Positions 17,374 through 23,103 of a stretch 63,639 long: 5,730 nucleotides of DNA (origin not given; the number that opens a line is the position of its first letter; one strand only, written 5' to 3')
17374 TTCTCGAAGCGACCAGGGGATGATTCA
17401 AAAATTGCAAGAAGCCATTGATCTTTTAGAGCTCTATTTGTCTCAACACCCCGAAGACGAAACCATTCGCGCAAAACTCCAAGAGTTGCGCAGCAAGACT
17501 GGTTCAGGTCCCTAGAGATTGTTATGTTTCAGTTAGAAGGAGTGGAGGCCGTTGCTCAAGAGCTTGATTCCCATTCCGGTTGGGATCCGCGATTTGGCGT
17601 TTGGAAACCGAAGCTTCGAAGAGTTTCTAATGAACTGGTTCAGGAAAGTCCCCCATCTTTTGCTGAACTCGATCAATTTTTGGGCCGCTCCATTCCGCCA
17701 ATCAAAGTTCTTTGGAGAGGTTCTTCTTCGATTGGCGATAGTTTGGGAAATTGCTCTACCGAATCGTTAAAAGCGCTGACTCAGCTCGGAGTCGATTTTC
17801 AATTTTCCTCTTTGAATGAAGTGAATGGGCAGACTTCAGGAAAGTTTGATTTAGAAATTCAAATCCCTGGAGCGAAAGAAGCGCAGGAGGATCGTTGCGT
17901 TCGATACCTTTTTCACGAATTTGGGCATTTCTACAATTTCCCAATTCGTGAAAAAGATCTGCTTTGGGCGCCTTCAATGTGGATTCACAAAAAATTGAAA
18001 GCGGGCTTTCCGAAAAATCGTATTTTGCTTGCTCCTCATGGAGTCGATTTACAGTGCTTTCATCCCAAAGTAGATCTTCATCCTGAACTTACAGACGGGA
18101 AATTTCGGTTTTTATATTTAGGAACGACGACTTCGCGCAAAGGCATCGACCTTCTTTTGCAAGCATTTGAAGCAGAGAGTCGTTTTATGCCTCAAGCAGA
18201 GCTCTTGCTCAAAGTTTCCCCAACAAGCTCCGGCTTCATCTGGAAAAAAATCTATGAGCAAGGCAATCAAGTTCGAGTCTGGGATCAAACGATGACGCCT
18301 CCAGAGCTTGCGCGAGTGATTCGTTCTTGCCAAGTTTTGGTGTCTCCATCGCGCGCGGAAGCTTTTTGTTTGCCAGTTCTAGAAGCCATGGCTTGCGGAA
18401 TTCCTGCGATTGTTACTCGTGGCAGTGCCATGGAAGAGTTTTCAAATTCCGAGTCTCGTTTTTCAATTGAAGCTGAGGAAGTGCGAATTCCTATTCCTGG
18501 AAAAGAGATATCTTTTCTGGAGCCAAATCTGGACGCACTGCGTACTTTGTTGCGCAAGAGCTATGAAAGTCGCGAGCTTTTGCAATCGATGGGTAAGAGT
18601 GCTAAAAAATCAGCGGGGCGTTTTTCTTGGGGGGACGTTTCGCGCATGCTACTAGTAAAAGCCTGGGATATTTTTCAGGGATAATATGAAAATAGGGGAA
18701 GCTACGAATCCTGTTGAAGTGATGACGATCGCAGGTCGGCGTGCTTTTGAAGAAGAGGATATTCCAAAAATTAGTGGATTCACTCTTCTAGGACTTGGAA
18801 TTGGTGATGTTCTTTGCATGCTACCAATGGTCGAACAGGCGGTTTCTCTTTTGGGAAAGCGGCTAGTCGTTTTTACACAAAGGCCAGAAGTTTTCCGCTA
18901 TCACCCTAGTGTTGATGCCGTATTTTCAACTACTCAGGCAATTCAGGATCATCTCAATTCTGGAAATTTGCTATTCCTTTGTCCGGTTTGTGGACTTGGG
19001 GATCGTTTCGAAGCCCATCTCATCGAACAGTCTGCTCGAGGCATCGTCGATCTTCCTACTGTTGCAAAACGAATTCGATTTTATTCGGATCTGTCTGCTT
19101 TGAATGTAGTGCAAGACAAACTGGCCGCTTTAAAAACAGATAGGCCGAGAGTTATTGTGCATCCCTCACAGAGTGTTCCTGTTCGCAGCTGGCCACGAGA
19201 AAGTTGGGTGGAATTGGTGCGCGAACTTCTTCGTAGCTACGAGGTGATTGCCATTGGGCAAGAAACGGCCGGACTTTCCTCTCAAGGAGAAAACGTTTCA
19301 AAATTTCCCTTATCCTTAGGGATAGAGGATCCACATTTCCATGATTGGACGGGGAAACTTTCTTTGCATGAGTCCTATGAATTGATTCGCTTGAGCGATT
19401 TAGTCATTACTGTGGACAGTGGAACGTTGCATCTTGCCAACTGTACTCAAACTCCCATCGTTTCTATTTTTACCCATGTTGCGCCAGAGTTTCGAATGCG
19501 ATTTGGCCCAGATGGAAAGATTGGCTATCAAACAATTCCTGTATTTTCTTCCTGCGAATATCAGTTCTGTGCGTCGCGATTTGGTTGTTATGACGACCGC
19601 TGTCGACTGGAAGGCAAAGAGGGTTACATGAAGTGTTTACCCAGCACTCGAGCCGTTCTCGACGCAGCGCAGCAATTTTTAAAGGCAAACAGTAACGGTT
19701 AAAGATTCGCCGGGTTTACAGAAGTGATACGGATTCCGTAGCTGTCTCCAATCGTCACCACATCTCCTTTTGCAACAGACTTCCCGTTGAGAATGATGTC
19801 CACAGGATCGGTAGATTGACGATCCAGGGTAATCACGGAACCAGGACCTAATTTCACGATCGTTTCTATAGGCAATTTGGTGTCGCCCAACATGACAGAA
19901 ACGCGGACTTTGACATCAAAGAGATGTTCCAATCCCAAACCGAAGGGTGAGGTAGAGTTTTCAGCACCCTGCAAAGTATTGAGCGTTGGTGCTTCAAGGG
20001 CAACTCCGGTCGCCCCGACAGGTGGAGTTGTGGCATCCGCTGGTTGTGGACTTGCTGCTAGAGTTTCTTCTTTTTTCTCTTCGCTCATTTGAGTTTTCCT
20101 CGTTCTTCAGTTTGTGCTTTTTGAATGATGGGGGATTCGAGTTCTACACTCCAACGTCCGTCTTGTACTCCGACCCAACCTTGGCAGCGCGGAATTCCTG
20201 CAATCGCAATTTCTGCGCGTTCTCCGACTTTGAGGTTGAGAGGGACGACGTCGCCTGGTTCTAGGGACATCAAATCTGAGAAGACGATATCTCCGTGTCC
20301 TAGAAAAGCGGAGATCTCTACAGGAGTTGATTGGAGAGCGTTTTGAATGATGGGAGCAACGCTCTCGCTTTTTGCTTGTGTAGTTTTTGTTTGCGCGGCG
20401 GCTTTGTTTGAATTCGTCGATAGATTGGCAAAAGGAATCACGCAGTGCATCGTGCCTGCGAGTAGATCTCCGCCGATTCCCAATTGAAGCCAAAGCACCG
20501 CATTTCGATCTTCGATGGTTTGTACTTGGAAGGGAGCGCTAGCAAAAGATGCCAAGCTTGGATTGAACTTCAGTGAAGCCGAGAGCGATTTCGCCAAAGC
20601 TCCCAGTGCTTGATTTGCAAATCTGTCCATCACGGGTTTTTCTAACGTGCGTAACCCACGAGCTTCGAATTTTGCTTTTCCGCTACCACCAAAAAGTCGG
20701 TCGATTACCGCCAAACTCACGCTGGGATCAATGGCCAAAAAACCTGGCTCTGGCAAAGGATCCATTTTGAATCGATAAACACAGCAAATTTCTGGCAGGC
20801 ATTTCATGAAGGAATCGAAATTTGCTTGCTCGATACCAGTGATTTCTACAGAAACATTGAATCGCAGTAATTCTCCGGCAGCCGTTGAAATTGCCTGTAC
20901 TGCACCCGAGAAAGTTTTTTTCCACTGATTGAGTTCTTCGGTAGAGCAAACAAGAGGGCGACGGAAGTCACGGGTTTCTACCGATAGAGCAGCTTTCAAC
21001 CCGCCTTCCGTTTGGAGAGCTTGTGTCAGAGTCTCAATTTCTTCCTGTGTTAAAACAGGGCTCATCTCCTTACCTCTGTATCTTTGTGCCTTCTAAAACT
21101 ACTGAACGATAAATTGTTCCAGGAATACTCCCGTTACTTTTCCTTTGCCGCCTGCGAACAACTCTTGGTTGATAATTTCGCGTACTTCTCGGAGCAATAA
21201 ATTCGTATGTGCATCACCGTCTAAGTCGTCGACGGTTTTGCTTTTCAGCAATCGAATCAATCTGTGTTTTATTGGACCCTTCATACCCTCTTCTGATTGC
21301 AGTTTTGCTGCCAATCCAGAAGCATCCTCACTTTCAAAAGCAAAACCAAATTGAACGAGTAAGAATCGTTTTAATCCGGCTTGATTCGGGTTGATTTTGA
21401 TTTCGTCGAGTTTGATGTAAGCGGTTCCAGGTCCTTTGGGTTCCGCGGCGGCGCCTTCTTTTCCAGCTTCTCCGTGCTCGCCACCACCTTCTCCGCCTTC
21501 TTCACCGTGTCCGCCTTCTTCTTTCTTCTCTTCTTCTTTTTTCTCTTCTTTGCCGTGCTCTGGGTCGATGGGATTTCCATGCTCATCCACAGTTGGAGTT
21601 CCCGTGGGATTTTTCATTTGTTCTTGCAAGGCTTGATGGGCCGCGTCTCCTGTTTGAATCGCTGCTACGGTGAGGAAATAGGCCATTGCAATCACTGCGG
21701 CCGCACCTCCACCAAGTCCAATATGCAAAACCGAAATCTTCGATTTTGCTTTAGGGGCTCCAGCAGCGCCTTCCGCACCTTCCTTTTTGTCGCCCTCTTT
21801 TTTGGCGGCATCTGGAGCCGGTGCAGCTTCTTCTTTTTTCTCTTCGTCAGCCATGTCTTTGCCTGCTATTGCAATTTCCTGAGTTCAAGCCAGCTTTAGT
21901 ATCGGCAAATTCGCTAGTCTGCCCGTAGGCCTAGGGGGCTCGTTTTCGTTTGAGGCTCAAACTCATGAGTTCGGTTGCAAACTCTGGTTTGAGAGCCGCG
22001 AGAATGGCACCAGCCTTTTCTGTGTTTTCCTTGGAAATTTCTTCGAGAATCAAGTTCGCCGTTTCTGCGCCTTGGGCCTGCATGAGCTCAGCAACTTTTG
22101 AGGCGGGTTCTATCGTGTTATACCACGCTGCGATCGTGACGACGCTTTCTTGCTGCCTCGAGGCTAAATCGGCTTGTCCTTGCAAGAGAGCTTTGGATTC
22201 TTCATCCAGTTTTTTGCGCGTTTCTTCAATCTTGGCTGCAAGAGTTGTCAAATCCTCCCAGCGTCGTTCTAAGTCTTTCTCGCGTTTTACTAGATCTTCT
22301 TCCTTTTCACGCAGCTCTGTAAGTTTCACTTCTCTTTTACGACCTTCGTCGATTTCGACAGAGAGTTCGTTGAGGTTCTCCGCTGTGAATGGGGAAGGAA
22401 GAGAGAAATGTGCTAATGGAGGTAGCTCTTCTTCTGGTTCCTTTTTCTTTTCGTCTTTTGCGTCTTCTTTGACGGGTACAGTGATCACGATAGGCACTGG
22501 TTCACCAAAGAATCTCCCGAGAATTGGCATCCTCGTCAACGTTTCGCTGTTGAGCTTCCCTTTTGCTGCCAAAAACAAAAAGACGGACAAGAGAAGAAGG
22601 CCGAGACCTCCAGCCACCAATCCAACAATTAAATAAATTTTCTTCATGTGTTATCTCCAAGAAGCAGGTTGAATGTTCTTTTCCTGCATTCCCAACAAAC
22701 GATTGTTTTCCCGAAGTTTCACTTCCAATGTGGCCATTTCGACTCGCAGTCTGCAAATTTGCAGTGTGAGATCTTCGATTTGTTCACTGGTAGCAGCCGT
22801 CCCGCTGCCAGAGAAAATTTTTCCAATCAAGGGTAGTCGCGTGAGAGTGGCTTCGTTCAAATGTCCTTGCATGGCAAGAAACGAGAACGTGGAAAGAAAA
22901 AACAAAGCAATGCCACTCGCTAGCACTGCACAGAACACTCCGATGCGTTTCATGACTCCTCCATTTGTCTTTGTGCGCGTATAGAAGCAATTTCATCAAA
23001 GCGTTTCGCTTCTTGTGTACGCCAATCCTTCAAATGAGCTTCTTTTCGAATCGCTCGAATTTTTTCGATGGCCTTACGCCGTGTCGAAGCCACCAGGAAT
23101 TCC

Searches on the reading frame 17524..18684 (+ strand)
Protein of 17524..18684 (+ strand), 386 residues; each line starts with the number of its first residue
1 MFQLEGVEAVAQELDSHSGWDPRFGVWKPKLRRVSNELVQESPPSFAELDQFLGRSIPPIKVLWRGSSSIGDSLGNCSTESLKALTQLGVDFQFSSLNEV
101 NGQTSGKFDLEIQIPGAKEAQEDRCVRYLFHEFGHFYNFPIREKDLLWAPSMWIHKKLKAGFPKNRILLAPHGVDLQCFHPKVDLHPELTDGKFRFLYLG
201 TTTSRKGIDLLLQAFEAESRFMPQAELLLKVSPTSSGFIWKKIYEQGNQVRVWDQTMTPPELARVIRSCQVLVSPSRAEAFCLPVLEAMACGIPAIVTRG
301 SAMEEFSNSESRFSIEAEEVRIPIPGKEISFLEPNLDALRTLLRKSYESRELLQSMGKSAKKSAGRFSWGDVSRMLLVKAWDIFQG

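Call 10: search_protein_families(library=pfam, proteins=[window:17524-18684:+], max_evalue=0.00001)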
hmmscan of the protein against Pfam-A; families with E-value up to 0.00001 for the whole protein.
window:17524-18684:+ (386 aa): 3 families
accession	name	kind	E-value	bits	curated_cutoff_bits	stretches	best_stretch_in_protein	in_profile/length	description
PF00534.26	Glycos_transf_1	-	3e-16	59.9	26.4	1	191-316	13-141/172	Glycosyl transferases group 1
PF13692.12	Glyco_trans_1_4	-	8.9e-15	55.6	27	1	194-310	2-119/142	Glycosyl transferases group 1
PF20706.3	GT4-conflict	-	2.5e-09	37.1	26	1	185-310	190-323/385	Family 4 Glycosyltransferase in conflict systems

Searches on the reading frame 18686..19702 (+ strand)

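Call 10: search_protein_families(library=pfam, proteins=[window:18686-19702:+], max_evalue=0.00001)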
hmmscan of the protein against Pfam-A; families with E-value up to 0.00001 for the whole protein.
window:18686-19702:+ (338 aa): 1 family
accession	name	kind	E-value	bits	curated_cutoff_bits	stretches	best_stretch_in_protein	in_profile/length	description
PF01075.23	Glyco_transf_9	-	4.2e-15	56.2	22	1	143-269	98-216/247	Glycosyltransferase family 9 (heptosyltransferase)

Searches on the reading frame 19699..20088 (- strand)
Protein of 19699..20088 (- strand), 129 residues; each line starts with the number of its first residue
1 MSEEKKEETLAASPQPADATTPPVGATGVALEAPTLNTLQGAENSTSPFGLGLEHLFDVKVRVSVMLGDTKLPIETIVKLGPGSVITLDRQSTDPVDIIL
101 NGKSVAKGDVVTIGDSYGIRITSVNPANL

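Call 50: search_protein_families(library=pfam, proteins=[window:19699-20088:-], max_evalue=0.1)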
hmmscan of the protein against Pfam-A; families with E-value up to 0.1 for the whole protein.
window:19699-20088:- (129 aa): 1 family
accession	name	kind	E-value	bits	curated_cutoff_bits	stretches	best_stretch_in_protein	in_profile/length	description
PF01052.25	FliMN_C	-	2e-21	76.1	23.8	1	55-124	2-71/73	Type III flagellar switch regulator (C-ring) FliN C-term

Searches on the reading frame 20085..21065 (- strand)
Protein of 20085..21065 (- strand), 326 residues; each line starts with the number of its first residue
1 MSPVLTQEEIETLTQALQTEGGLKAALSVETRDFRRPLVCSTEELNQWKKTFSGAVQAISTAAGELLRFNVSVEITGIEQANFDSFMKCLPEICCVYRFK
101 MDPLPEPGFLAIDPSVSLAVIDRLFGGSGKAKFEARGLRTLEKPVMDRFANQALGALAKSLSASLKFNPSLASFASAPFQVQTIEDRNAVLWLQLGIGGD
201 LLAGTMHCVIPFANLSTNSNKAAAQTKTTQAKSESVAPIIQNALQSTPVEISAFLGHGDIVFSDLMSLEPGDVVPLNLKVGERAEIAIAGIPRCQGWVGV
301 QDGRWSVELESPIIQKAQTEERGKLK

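Call 10: search_protein_families(library=pfam, proteins=[window:20085-21065:-], max_evalue=0.00001)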
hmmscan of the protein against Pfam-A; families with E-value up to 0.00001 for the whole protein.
window:20085-21065:- (326 aa): 2 families
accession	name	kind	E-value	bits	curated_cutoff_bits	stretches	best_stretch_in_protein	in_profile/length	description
PF02154.20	FliM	-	1.5e-23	84.1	27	1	32-215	1-185/192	Flagellar motor switch protein FliM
PF01052.25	FliMN_C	-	1.1e-13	51.3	23.8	1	243-313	2-72/73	Type III flagellar switch regulator (C-ring) FliN C-term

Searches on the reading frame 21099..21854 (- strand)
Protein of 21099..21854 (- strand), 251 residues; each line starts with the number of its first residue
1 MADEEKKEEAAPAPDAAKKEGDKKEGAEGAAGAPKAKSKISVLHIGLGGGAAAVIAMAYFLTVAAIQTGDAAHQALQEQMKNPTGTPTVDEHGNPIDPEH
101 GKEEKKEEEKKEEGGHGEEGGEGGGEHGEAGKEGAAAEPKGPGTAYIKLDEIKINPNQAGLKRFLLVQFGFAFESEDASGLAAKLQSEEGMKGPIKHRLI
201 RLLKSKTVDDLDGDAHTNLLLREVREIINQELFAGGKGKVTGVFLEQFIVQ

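Call 10: search_protein_families(library=pfam, proteins=[window:21099-21854:-], max_evalue=0.00001)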
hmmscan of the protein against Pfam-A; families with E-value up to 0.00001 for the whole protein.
window:21099-21854:- (251 aa): 1 family
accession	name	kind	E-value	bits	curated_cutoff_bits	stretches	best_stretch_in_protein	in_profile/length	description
PF03748.19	FliL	-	1.9e-11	44.8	24.6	1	146-251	1-103/103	Flagellar basal body-associated protein FliL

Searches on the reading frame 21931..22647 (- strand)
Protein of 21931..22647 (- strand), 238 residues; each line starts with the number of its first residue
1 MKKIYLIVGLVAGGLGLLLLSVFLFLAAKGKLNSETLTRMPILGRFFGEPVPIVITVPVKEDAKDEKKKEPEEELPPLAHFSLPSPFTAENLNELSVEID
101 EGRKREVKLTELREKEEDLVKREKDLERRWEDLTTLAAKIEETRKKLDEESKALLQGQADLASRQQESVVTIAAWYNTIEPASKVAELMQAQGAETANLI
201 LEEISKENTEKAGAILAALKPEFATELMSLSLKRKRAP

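Call 10: search_protein_families(library=pfam, proteins=[window:21931-22647:-], max_evalue=0.00001)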
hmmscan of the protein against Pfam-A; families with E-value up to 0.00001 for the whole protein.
window:21931-22647:- (238 aa): 0 families

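Call 50: search_protein_families(library=pfam, proteins=[window:21931-22647:-], max_evalue=0.1)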
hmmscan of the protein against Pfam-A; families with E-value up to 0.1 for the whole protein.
window:21931-22647:- (238 aa): 0 families
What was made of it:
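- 21931..22647 (-): Candidate E-ring/collar-base protein (FlbB/FlgY-like), 238 aa, with a TM helix, a charged helical region and a helical C-terminus. It lies two genes after fliJ and is the proposed docking partner in the scaffold model. No Pfam hit: calls 10, 50.
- On FlbB / FlgY E-ring family (for the neighbouring ORF 21931-22647): There is no MgtE_N hit (calls 10, 50).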

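Call 51: search_solved_structures(query=window:21931-22647:-, max_evalue=10, show_alignments=2)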
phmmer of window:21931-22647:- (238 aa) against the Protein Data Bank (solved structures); distinct sequences matched with E-value up to 10: 5.
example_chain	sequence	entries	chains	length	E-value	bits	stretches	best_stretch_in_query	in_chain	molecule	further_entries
8arf_B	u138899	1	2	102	0.15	15.4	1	68-145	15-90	Protein Spindly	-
20yg_A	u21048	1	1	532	0.99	12.7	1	94-169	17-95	Importin subunit alpha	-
6wsm_A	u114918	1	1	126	1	12.6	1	81-168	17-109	Septin-8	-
9bht_B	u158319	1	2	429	3.4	10.9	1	90-164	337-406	CiSeptin-6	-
2qag_B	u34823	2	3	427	3.9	10.7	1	78-158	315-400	Septin-6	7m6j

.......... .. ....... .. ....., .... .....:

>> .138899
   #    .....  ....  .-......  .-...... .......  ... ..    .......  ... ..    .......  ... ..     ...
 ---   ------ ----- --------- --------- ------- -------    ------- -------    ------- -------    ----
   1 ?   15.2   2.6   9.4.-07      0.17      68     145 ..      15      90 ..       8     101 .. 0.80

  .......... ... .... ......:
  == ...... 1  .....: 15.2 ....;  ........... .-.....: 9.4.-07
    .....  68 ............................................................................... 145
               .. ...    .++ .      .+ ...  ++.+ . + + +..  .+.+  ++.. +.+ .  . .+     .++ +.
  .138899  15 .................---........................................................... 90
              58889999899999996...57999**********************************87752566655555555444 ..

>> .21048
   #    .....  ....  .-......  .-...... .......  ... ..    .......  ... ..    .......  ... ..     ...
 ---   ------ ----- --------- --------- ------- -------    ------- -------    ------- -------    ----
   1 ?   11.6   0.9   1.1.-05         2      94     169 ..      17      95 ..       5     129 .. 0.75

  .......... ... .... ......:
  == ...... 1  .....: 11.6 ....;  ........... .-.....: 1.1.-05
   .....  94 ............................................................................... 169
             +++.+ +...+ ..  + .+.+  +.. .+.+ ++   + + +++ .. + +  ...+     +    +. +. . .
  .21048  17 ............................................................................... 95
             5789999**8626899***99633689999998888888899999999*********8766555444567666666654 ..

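Call 81: search_protein_families(library=ncbifam, proteins=[window:21931-22647:-], max_evalue=1)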
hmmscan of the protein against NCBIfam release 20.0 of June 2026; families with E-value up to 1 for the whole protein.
window:21931-22647:- (238 aa): 6 families
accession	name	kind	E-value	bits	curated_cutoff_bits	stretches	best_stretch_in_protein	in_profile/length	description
NF047368.1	collar_FlbB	equivalog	1.6e-06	28.1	110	1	95-192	53-148/193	periplasmic-type flagellar collar protein FlbB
TIGR03319.1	RNase_Y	equivalog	0.0012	17.5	454.35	1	103-220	62-173/514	ribonuclease Y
NF009344.0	PRK12705.1-1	equivalog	0.0036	15.9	831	1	104-168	128-192/572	hypothetical protein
TIGR03345.1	VI_ClpV1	equivalog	0.0067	14.7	884.95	1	90-171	433-514/852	type VI secretion system ATPase TssH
NF041034.1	Rad50_Sulf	equivalog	0.092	10.6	1000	1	60-174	189-301/872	DNA double-strand break repair ATPase Rad50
NF009120.0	PRK12472.1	subfamily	0.13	11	369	1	102-202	215-315/508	hypothetical protein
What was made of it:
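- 21931..22647 (-): Best NCBIfam hit is NF047368 collar_FlbB, E 1.6e-6, 28 bits, below the cut-off of 110: call 81.
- On FlbB / FlgY E-ring family (for the neighbouring ORF 21931-22647): collar_FlbB gives E 1.6e-6 but only 28 bits against a cut-off of 110 (call 81).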

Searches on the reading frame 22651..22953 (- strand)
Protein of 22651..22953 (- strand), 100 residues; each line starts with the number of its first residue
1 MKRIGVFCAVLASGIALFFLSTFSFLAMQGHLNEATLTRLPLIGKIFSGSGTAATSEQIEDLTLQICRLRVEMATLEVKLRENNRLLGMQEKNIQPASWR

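Call 50: search_protein_families(library=pfam, proteins=[window:22651-22953:-], max_evalue=0.1)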
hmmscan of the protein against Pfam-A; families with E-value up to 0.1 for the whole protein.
window:22651-22953:- (100 aa): 1 family
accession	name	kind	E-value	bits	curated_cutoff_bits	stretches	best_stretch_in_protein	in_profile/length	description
PF07989.16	Cnn_1N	-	0.078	13.6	28.5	1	55-94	34-73/74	Centrosomin N-terminal motif 1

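Call 81: search_protein_families(library=ncbifam, proteins=[window:22651-22953:-], max_evalue=1)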
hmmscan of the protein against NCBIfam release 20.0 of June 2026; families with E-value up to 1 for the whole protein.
window:22651-22953:- (100 aa): 0 families
